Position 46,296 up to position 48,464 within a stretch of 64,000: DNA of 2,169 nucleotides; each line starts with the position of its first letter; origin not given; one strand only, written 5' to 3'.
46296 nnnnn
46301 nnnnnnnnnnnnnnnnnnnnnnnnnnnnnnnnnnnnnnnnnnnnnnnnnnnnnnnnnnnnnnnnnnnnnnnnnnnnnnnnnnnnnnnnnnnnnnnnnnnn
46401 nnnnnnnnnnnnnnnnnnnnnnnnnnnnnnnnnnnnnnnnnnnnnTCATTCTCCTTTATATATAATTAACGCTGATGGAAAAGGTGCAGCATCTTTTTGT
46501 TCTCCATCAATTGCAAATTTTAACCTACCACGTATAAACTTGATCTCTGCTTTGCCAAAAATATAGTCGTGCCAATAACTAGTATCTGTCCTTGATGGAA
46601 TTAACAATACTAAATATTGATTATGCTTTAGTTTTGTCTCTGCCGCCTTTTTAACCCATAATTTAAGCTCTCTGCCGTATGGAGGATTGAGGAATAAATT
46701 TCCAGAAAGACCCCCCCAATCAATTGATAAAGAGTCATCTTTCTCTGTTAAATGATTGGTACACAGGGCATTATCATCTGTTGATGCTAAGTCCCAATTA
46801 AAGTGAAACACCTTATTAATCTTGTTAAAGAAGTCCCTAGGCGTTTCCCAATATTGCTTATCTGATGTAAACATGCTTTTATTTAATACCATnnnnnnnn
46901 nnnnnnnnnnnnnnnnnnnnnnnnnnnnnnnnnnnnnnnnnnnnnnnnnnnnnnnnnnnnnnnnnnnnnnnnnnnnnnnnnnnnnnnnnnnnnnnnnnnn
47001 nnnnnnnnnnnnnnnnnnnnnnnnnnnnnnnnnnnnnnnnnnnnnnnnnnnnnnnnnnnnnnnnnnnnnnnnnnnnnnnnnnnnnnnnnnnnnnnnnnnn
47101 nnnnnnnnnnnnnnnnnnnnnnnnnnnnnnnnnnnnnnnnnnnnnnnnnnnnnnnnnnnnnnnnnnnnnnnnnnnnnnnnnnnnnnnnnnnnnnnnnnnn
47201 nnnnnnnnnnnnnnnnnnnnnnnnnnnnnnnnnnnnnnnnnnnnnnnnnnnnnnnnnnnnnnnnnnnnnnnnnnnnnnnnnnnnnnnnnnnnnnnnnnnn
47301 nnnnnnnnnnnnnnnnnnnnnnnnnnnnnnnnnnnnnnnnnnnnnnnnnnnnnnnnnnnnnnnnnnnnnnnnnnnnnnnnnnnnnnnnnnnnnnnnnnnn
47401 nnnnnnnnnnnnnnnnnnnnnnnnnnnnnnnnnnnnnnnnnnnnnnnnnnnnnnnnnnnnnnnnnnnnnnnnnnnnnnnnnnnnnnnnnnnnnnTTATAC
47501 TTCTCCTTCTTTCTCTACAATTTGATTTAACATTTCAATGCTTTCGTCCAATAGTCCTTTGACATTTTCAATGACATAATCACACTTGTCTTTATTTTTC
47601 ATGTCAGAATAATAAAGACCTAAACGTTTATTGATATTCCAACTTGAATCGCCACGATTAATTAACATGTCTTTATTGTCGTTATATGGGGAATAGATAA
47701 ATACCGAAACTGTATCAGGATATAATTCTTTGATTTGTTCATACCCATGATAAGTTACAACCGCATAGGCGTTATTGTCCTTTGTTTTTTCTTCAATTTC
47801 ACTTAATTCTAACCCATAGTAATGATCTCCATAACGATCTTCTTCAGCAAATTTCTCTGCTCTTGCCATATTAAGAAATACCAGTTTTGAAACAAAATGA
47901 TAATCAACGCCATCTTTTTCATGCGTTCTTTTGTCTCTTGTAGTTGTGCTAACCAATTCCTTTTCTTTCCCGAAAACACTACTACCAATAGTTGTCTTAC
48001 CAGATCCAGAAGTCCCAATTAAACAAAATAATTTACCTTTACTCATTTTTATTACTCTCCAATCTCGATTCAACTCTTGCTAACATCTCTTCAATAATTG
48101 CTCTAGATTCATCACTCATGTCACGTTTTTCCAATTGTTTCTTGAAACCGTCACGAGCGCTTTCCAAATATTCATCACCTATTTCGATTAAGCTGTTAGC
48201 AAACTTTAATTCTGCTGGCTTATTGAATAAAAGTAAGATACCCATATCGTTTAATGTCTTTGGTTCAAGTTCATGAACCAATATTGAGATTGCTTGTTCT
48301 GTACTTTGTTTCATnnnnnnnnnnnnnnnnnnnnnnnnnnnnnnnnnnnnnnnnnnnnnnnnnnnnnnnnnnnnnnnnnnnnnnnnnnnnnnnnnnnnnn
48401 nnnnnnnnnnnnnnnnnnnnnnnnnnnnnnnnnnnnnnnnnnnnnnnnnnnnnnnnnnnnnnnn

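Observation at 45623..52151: Dense nucleotide-salvage / DNA-modification block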

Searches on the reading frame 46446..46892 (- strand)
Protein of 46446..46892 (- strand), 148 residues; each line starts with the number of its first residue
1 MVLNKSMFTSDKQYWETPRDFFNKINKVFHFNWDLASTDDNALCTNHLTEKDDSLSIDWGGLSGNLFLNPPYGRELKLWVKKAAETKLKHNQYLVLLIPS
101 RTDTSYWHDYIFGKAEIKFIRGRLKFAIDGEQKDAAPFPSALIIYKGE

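Call 3: search_protein_families(library=pfam, proteins=[window:46446-46892:-], max_evalue=0.01)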
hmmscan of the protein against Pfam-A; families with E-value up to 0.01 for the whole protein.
window:46446-46892:- (148 aa): 1 family
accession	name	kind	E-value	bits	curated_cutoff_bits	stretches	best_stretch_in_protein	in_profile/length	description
PF05869.16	Dam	-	2.7e-29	102.5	28.1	1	9-135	6-131/169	DNA N-6-adenine-methyltransferase (Dam)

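Call 4: search_protein_families(library=phrogs, proteins=[window:46446-46892:-], max_evalue=0.001)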
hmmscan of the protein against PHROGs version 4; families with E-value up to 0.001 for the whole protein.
window:46446-46892:- (148 aa): 3 families
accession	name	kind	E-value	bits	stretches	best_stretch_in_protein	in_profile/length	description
phrog_111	-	other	3.1e-52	179.4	1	5-146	57-202/345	DNA methyltransferase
phrog_22740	-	unknown function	3.4e-31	108.7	1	3-92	2-91/99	-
phrog_6083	-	DNA, RNA and nucleotide metabolism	7.6e-16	59.1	1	89-147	2-67/94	DNA methylase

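Call 44: search_protein_families(library=ncbifam, proteins=[window:46446-46892:-], max_evalue=0.01)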
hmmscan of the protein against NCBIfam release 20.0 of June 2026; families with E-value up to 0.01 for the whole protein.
window:46446-46892:- (148 aa): 1 family
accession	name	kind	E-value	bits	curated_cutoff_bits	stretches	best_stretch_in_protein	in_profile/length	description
TIGR01712.1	phage_N6A_met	equivalog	5.3e-26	91.1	97.05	1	10-128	9-123/165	phage N-6-adenine-methyltransferase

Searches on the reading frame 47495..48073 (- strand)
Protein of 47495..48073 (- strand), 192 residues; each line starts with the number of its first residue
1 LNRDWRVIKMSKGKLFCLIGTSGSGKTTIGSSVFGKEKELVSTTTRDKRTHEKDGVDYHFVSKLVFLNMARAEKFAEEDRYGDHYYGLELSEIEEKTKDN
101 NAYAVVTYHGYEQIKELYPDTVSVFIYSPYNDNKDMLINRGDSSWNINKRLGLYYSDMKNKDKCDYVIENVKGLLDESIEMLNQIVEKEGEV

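Call 3: search_protein_families(library=pfam, proteins=[window:47495-48073:-], max_evalue=0.01)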
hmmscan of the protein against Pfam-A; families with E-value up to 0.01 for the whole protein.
window:47495-48073:- (192 aa): 3 families
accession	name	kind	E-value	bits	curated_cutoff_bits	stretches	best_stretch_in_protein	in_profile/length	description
PF00625.27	Guanylate_kin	-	9.9e-24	84.5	25.2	1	13-189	2-182/182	Guanylate kinase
PF13238.12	AAA_18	-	5.5e-06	27.3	29.4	1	17-143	2-114/128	AAA domain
PF00005.33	ABC_tran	-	0.00033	21.7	25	1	9-65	7-70/137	ABC transporter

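Call 4: search_protein_families(library=phrogs, proteins=[window:47495-48073:-], max_evalue=0.001)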
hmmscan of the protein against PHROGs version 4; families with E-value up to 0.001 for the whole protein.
window:47495-48073:- (192 aa): 1 family
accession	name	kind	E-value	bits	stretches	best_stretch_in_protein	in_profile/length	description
phrog_1815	-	other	1.6e-41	143.8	1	12-179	2-172/197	guanylate kinase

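Call 41: search_solved_structures(query=window:47495-48046:-, max_evalue=0.00001, show_alignments=1)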
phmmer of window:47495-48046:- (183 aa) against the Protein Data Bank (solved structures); distinct sequences matched with E-value up to 0.00001: 39.
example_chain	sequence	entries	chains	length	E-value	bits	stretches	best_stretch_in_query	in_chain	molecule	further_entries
3tr0_A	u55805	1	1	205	6.5e-18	68.5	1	1-179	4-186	Guanylate kinase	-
7luy_A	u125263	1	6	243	1.4e-17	67.4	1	3-176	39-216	Guanylate kinase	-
3tau_A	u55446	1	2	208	3.2e-16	63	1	3-180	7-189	Guanylate kinase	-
2j41_A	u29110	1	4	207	3.9e-16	62.7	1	3-163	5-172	GUANYLATE KINASE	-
4qrh_A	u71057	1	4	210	4.1e-16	62.7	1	3-163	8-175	Guanylate kinase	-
7u5f_A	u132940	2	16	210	2e-15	60.4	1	4-161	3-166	Guanylate kinase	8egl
10sr_A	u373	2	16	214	2.1e-15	60.3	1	3-161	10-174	Guanylate kinase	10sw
6wct_A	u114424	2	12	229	2.7e-14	56.7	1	2-170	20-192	Guanylate kinase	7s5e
1z6g_A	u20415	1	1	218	3.2e-13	53.2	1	9-142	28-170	guanylate kinase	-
3lnc_A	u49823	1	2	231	5.3e-13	52.5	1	3-177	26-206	Guanylate kinase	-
2qor_A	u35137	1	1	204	1.6e-11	47.7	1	9-157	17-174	Guanylate kinase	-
1gky_A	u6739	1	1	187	2.8e-11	46.9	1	8-151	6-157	GUANYLATE KINASE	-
1ex6_A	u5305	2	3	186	3e-11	46.8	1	8-151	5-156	GUANYLATE KINASE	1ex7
2an9_A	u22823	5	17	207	8.6e-11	45.3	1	1-162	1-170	Guanylate kinase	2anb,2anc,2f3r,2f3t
1s96_A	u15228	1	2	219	1e-10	45.1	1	1-162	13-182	Guanylate kinase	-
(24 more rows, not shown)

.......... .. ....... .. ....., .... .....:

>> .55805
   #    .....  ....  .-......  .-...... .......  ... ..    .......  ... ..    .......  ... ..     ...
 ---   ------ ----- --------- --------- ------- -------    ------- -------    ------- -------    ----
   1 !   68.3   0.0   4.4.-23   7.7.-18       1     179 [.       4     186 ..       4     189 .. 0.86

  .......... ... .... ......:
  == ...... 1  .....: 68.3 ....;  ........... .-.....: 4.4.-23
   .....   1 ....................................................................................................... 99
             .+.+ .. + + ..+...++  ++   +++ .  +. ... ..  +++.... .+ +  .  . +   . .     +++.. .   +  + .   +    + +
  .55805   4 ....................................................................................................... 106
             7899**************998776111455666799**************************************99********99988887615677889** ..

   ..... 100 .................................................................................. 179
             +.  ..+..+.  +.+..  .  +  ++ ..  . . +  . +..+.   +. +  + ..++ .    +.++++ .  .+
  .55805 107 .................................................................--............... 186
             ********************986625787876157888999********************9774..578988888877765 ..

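Call 44: search_protein_families(library=ncbifam, proteins=[window:47495-48046:-], max_evalue=0.01)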
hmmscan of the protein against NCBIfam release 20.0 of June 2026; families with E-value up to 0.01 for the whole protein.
window:47495-48046:- (183 aa): 10 families
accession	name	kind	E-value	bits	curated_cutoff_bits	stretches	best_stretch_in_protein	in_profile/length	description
TIGR03263.1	guanyl_kin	equivalog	6.7e-32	110.6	160.45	1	4-178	1-179/180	guanylate kinase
NF011325.0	PRK14738.1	equivalog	8.5e-22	77.4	263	1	4-180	13-195/206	guanylate kinase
NF011324.0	PRK14737.1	equivalog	1.4e-19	70.5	318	1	3-177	4-182/187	guanylate kinase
TIGR02322.1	phosphon_PhnN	equivalog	3.7e-05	23.5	156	1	4-178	1-177/179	phosphonate metabolism protein/1,5-bisphosphokinase (PRPP-forming) PhnN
NF043078.1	MMSYN1_0168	equivalog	0.0021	16.7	800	1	2-26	32-56/649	oligopeptide ABC transporter ATP-binding protein OppF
NF008513.0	PRK11432.1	equivalog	0.0024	16.8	496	1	2-104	30-131/351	ferric ABC transporter ATP-binding protein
TIGR01978.1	sufC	equivalog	0.0027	17.2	212.8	0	2-34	24-56/243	Fe-S cluster assembly ATPase SufC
NF007485.0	PRK10078.1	equivalog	0.0032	17.2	153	1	4-178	2-175/186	ribose 1,5-bisphosphokinase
TIGR03608.1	L_ocin_972_ABC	subfamily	0.0049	16.4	254.85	0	2-21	22-41/206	putative bacteriocin export ABC transporter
TIGR01186.1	proV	subfamily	0.0063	15.7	326.6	0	2-20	17-35/363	betaine/proline/choline family ABC transporter ATP-binding protein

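Call 64: search_dna_similar(query=window:47495-48046:-, collection=phages, mode=protein, max_rows=15)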
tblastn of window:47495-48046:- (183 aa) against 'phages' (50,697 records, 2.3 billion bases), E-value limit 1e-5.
Records with a match: 77; places in all: 77; records where one place covers at least 80% of the query: 41.
Best place of each record, by identity: <60% 77.
By first word of the organism name: Bacillus 29; Lactococcus 22; Listeria 8; Bacteriophage 7; Enterococcus 4; Acinetobacter 2; Brevibacillus 2; Staphylococcus 2; Alicyclobacillus 1.
By host as written in the record: Lactococcus lactis 17; - 11; Bacillus anthracis Sterne 10; Listeria monocytogenes 8; Bacillus anthracis 7; Bacillus cereus 6; Bacillus cohnii 2; Bacillus cereus VKM B-370 2; and 10 more.
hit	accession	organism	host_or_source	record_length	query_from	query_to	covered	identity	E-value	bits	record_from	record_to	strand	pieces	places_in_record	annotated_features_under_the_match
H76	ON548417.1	Bacillus phage vB_BanS-Thrax1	Bacillus anthracis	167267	30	181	83%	42.1%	3e-27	112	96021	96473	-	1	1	guanylate kinase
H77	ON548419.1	Bacillus phage vB_BanS-Thrax3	Bacillus anthracis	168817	30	181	83%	40.8%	4e-26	109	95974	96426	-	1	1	guanylate kinase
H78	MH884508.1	Bacillus phage vB_BcoS-136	Bacillus cohnii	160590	25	177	84%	40.3%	3e-24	103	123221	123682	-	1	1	gmk: guanylate kinase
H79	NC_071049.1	Bacillus phage vB_BcoS-136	Bacillus cohnii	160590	25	177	84%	40.3%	3e-24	103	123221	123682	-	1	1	gmk: guanylate kinase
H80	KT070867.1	Bacillus phage PBC2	Bacillus cereus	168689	26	181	85%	37.8%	5e-23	100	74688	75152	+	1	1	putative guanylate kinase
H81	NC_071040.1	Bacillus phage PBC2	Bacillus cereus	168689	26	181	85%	37.8%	5e-23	100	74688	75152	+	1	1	guanylate kinase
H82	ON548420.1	Bacillus phage vB_BanS-Thrax4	Bacillus anthracis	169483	30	177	81%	38.9%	2e-25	107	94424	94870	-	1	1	guanylate kinase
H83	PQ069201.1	Bacillus phage C30-3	Bacillus sp. C30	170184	30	177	81%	38.9%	3e-23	101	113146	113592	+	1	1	record has no annotation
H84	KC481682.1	Bacillus phage vB_BanS-Tsamsa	Bacillus anthracis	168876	30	177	81%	38.3%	7e-25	105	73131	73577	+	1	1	hypothetical protein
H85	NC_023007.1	Bacillus phage vB_BanS-Tsamsa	Bacillus anthracis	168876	30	177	81%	38.3%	7e-25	105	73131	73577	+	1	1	guanylate kinase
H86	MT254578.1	Bacillus phage Izhevsk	Bacillus cereus VKM B-370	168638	30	177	81%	37.6%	7e-24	103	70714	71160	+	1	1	guanylate kinase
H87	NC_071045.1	Bacillus phage Izhevsk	Bacillus cereus VKM B-370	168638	30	177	81%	37.6%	7e-24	103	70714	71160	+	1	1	guanylate kinase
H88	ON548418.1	Bacillus phage vB_BanS-Thrax2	Bacillus anthracis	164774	30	177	81%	37.6%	2e-23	101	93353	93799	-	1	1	guanylate kinase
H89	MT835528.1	Bacteriophage sp.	human fecal samples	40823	1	161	88%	33.9%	8e-8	57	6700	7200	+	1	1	record has no annotation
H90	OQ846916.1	Alicyclobacillus phage KKP_3916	Alicyclobacillus acidoterrestris strain ...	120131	30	177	81%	36.5%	2e-22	99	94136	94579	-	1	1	hypothetical protein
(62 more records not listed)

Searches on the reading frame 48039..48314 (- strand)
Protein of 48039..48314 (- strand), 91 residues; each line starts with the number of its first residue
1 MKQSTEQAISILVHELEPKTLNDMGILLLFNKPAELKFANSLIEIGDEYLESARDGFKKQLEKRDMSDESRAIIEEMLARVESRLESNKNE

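Call 3: search_protein_families(library=pfam, proteins=[window:48039-48314:-], max_evalue=0.01)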
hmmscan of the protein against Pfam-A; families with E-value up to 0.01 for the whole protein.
window:48039-48314:- (91 aa): 0 families

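Call 4: search_protein_families(library=phrogs, proteins=[window:48039-48314:-], max_evalue=0.001)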
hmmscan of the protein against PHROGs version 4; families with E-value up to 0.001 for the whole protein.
window:48039-48314:- (91 aa): 0 families
